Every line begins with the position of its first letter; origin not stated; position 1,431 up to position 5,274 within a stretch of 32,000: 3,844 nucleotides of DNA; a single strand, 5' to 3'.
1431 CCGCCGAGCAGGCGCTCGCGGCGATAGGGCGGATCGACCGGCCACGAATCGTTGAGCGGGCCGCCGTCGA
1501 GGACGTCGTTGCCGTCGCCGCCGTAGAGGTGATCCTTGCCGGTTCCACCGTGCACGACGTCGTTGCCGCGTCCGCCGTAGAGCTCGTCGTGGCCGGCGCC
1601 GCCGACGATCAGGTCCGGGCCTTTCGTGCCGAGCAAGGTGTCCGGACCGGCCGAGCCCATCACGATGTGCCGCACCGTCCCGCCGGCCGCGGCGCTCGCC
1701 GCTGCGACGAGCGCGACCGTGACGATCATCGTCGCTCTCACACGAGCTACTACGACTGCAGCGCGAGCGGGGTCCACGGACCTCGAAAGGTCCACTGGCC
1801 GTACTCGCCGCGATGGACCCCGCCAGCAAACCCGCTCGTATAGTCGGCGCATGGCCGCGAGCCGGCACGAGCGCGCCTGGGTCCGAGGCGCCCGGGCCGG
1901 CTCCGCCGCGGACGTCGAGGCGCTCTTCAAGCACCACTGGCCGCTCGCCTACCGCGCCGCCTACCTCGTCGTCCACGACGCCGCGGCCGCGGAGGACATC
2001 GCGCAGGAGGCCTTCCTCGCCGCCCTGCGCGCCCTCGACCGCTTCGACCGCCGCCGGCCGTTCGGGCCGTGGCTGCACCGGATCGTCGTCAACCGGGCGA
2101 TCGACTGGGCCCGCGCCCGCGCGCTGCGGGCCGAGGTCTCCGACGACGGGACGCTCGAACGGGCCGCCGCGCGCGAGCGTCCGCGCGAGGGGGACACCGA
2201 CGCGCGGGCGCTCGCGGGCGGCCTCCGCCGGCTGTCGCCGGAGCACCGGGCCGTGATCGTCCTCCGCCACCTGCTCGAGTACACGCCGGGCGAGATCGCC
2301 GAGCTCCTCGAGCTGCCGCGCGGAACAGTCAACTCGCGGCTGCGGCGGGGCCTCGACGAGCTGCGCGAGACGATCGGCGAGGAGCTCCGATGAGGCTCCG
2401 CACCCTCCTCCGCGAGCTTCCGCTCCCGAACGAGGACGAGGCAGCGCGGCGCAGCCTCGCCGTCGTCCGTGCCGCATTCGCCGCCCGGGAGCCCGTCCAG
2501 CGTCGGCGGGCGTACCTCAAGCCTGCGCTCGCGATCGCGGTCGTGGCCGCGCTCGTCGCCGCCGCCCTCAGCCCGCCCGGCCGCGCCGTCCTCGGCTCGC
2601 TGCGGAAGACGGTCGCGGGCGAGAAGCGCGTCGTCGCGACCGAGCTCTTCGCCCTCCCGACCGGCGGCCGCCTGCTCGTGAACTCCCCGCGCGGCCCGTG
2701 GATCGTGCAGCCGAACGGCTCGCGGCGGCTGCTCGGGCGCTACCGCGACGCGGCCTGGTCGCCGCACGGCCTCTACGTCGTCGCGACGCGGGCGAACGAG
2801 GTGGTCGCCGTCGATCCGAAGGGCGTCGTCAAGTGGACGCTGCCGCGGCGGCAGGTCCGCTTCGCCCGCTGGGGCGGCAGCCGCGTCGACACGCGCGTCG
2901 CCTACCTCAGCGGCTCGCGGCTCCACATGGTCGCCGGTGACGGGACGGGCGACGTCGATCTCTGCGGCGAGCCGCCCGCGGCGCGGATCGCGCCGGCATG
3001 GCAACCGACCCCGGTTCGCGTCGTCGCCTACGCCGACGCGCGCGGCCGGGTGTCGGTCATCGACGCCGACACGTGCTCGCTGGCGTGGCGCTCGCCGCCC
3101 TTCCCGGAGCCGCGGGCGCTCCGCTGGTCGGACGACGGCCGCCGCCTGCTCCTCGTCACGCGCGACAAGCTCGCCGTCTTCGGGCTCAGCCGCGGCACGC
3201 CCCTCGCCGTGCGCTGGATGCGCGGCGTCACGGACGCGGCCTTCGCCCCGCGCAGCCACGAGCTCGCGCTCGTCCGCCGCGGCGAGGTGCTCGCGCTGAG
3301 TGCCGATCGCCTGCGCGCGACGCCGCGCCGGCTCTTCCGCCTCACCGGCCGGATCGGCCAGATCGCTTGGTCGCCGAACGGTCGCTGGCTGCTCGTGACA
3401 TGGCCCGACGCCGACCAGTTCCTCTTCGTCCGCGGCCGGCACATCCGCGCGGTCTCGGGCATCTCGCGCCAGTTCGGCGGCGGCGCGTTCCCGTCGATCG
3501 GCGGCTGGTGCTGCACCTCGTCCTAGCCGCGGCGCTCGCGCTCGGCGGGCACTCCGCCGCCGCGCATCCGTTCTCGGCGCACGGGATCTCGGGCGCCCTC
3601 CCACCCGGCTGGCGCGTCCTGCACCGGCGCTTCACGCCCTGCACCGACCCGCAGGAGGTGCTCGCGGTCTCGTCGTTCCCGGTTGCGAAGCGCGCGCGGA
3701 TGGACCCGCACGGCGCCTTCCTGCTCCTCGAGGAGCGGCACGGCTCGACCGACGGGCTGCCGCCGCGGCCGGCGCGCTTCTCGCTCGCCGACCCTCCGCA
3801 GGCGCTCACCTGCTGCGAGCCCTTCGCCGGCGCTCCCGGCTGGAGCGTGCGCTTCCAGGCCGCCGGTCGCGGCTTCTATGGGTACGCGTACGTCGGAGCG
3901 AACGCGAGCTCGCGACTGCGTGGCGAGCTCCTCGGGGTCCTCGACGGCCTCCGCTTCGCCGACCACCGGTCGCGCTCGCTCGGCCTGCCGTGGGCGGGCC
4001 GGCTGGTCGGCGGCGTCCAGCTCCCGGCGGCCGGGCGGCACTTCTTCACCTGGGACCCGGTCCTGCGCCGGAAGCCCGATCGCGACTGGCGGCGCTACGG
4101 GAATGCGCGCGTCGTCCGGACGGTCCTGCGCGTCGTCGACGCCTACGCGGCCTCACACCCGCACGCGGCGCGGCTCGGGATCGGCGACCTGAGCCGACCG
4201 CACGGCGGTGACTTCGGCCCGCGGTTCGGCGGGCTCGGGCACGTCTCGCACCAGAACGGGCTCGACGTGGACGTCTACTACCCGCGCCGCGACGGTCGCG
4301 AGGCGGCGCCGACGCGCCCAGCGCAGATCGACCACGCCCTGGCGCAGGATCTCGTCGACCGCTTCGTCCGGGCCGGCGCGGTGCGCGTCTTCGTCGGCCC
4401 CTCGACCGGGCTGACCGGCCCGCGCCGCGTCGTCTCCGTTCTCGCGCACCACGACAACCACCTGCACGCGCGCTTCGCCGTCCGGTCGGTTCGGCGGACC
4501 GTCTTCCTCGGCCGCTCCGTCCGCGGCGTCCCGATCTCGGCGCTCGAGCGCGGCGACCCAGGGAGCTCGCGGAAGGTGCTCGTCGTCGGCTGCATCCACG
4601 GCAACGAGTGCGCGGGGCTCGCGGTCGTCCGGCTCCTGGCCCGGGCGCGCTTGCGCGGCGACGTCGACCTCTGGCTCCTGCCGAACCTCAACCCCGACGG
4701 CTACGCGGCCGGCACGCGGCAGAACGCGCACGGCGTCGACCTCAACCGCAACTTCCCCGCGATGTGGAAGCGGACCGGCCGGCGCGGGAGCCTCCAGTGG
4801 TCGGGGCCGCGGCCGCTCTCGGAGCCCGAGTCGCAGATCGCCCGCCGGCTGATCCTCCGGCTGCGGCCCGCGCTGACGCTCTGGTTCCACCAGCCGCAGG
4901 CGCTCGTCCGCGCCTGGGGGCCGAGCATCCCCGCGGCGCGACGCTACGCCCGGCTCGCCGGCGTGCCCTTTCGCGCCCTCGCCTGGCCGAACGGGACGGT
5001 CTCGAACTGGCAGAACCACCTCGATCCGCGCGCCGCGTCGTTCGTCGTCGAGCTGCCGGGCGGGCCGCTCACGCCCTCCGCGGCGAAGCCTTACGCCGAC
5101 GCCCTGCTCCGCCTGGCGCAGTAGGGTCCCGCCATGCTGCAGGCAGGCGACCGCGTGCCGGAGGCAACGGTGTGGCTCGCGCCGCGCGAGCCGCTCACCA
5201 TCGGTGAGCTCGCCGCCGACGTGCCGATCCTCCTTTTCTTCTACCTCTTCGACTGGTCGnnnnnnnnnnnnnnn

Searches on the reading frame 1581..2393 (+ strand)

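Call 12: search_protein_families(library=pfam, proteins=[window:1581-2393:+], max_evalue=0.001)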
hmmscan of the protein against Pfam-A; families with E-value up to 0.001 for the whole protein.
window:1581-2393:+ (270 aa): 3 families
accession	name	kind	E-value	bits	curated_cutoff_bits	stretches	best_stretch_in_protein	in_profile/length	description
PF04542.20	Sigma70_r2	-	3.1e-17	62.6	24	1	115-181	1-69/71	Sigma-70 region 2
PF08281.18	Sigma70_r4_2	-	8.7e-12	44.9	25.7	1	215-260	8-53/54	Sigma-70, region 4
PF04545.22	Sigma70_r4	-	1.2e-11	44.3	24.1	1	215-263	2-50/50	Sigma-70, region 4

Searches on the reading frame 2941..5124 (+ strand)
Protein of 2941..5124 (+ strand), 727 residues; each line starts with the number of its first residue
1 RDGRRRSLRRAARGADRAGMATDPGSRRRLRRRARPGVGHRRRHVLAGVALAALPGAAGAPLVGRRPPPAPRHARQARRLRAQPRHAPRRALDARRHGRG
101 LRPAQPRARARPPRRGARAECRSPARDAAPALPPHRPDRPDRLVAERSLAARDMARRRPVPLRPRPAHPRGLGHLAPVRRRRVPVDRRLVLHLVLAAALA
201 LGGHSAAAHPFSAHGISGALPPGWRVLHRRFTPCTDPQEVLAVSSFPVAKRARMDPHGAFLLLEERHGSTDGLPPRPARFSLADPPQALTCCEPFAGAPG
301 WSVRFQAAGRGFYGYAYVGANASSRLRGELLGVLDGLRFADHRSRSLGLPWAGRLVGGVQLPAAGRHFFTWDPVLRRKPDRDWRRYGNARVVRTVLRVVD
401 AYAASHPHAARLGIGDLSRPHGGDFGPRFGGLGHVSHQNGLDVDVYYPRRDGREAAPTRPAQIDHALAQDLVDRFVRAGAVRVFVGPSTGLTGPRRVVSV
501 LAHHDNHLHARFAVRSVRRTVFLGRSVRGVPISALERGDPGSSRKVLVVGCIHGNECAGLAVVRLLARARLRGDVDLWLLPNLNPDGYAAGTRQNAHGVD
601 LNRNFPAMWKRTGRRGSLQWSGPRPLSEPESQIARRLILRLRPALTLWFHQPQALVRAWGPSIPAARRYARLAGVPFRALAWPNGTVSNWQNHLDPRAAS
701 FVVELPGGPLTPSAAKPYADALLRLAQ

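Call 12: search_protein_families(library=pfam, proteins=[window:2941-5124:+], max_evalue=0.001)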
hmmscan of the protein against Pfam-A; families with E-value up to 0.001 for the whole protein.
window:2941-5124:+ (727 aa): 4 families
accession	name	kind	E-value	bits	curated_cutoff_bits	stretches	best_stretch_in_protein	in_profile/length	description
PF00246.29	Peptidase_M14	-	6.6e-17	62.5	21.6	1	519-650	17-182/286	Zinc carboxypeptidase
PF03411.18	Peptidase_M74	-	1.5e-12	48.1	25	1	347-467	2-108/240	Penicillin-insensitive murein endopeptidase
PF24827.1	AstE_AspA_cat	-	1.6e-08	34.8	25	1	544-611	3-70/192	Succinylglutamate desuccinylase/Aspartoacylase catalytic domain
PF10994.13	DUF2817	-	0.00044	20.3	23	1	552-608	60-121/341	Protein of unknown function (DUF2817)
